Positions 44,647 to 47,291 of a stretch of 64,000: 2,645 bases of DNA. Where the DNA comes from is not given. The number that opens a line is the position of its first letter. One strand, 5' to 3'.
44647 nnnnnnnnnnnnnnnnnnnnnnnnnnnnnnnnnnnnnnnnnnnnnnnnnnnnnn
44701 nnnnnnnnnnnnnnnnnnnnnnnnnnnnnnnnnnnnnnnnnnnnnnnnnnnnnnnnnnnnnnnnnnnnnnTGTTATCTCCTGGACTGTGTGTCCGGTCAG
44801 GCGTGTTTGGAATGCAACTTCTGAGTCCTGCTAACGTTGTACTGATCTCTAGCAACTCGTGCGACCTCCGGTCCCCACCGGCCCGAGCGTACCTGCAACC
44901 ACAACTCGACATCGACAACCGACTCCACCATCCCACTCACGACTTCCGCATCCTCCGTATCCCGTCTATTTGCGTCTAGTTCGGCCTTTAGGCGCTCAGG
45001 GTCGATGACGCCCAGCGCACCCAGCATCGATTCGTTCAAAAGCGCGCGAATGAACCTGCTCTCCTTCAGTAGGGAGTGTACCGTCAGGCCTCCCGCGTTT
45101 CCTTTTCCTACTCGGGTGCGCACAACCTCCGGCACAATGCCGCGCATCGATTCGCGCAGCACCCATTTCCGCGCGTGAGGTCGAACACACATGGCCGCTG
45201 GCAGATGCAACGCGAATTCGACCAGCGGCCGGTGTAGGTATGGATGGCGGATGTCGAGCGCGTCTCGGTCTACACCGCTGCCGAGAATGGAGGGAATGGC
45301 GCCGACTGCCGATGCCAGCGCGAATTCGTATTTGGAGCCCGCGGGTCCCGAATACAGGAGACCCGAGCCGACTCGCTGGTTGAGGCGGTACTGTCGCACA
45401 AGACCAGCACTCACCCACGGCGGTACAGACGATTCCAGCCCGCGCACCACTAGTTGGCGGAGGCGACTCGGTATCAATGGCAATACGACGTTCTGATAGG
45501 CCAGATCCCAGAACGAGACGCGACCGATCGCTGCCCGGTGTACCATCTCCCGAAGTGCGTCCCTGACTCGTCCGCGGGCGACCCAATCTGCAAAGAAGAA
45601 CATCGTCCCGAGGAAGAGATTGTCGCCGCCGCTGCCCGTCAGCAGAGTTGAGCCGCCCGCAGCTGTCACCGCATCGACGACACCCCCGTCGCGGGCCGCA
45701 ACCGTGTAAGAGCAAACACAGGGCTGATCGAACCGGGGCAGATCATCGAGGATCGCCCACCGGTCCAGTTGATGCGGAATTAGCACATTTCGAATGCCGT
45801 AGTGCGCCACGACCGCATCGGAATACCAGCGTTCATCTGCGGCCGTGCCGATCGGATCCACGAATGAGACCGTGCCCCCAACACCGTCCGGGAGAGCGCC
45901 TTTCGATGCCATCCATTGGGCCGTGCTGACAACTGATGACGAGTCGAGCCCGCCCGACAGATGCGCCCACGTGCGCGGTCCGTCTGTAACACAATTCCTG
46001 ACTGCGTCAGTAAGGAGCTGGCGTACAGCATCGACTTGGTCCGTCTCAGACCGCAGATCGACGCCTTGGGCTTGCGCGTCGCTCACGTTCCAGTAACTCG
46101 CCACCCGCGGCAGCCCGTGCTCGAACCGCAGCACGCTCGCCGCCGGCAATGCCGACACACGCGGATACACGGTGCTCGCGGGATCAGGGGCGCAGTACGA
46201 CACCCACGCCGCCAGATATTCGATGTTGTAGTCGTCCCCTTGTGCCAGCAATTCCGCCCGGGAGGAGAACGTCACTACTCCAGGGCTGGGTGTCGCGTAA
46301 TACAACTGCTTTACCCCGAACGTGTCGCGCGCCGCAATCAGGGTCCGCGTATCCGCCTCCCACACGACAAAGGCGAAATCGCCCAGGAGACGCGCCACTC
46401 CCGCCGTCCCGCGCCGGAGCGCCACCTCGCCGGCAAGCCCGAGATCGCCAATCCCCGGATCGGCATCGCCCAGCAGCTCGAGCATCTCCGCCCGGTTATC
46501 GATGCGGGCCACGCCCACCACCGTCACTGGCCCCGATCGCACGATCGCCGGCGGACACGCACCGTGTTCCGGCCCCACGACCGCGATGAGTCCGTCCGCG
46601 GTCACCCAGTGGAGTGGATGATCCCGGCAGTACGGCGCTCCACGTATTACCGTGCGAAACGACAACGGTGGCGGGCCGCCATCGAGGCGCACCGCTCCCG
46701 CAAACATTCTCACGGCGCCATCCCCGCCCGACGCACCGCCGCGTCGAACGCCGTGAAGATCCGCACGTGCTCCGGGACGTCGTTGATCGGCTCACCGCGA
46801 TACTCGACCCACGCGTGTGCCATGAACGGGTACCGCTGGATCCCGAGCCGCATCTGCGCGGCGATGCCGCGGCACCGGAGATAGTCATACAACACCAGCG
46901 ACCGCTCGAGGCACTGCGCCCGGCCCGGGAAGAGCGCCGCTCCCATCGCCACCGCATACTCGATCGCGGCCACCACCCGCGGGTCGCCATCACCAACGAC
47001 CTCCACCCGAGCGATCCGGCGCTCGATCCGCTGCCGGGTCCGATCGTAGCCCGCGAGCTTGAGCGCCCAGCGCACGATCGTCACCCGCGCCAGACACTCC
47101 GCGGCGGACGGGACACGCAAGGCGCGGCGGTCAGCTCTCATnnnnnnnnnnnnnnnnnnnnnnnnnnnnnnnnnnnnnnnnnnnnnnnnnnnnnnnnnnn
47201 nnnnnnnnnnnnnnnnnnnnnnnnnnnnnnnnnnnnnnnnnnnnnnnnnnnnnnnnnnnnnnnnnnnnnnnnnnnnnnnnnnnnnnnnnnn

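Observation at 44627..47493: Lasso-peptide biosynthetic operon in B1-B2-C-A order, with a precursor gene invisible to the ORF track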

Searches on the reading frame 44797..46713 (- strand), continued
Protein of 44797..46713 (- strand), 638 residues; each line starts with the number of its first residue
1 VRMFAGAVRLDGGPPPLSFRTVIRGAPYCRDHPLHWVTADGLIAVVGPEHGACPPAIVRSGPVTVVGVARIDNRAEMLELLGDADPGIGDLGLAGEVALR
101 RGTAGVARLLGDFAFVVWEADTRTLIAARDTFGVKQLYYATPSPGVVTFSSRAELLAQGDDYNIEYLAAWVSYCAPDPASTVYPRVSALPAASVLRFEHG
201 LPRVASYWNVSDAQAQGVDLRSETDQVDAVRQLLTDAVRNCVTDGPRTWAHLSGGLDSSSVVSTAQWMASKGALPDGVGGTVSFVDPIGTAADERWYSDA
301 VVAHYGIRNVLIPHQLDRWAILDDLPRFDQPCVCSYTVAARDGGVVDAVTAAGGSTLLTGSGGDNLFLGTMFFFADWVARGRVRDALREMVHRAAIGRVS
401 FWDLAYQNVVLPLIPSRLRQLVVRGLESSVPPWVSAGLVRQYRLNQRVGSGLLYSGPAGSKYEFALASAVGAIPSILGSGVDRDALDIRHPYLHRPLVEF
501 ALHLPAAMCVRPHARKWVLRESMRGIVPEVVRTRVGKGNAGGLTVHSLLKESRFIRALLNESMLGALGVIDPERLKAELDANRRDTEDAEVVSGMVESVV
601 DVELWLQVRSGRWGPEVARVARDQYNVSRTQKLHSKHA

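Call 89: search_protein_families(library=pfam, proteins=[L007:12149-15544:-, L029:3251-5197:-], max_evalue=0.001)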
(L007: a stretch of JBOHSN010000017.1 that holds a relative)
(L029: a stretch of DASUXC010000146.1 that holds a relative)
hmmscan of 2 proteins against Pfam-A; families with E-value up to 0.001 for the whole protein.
L007:12149-15544:- (1131 aa): 4 families
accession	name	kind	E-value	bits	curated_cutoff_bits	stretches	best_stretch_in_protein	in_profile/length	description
PF07676.18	PD40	-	3.9e-27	94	20.9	2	97-132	2-38/38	WD40-like Beta Propeller Repeat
PF01979.26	Amidohydro_1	-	1.8e-11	44.4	25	1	766-1089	2-344/345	Amidohydrolase family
PF07969.17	Amidohydro_3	-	2.4e-06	27.8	29.7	1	1028-1088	406-469/472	Amidohydrolase family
PF00930.27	DPPIV_N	-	3.3e-05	23.2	22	0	82-148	21-82/354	Dipeptidyl peptidase IV (DPP IV) N-terminal region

L029:3251-5197:- (648 aa): 3 families
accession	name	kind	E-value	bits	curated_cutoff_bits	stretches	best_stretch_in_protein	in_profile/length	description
PF13088.12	BNR_2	-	1.3e-10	41.6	31.4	1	215-413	23-200/277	BNR repeat-like domain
PF24316.1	Tli3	-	6.2e-09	36.7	27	0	325-380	64-125/129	T6SS Tli3 immunity protein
PF02012.26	BNR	-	5.6e-05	23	27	0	157-165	2-10/12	BNR/Asp-box repeat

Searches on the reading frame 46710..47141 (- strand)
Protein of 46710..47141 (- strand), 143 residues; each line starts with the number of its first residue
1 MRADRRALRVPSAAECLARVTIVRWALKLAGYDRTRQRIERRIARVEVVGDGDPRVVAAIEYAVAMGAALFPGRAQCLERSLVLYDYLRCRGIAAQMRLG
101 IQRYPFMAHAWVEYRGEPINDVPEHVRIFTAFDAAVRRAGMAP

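Call 3: search_protein_families(library=pfam, proteins=[window:46710-47141:-], max_evalue=0.01)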
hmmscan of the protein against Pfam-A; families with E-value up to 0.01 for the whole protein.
window:46710-47141:- (143 aa): 2 families
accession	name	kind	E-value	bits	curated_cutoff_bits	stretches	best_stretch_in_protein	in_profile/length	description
PF13471.12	Transglut_core3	-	4e-21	75.5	26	1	23-130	5-113/117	Transglutaminase-like superfamily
PF01841.26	Transglut_core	-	0.00046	20.9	23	1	68-114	45-96/108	Transglutaminase-like superfamily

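Call 4: search_protein_families(library=ncbifam, proteins=[window:46710-47141:-], max_evalue=0.01)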
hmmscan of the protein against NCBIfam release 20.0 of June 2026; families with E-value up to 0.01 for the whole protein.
window:46710-47141:- (143 aa): 1 family
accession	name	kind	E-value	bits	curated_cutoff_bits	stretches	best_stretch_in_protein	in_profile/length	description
NF033537.1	lasso_biosyn_B2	equivalog_domain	5.1e-21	75.4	33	1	18-130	10-127/132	lasso peptide biosynthesis B2 protein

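Call 55: search_solved_structures(query=window:46710-47141:-, max_evalue=1, show_alignments=1)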
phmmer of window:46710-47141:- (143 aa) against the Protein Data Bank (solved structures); distinct sequences matched with E-value up to 1: 1.
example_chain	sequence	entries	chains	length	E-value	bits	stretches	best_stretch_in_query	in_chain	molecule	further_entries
3tz1_A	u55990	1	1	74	0.083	16.4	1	14-53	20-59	Troponin C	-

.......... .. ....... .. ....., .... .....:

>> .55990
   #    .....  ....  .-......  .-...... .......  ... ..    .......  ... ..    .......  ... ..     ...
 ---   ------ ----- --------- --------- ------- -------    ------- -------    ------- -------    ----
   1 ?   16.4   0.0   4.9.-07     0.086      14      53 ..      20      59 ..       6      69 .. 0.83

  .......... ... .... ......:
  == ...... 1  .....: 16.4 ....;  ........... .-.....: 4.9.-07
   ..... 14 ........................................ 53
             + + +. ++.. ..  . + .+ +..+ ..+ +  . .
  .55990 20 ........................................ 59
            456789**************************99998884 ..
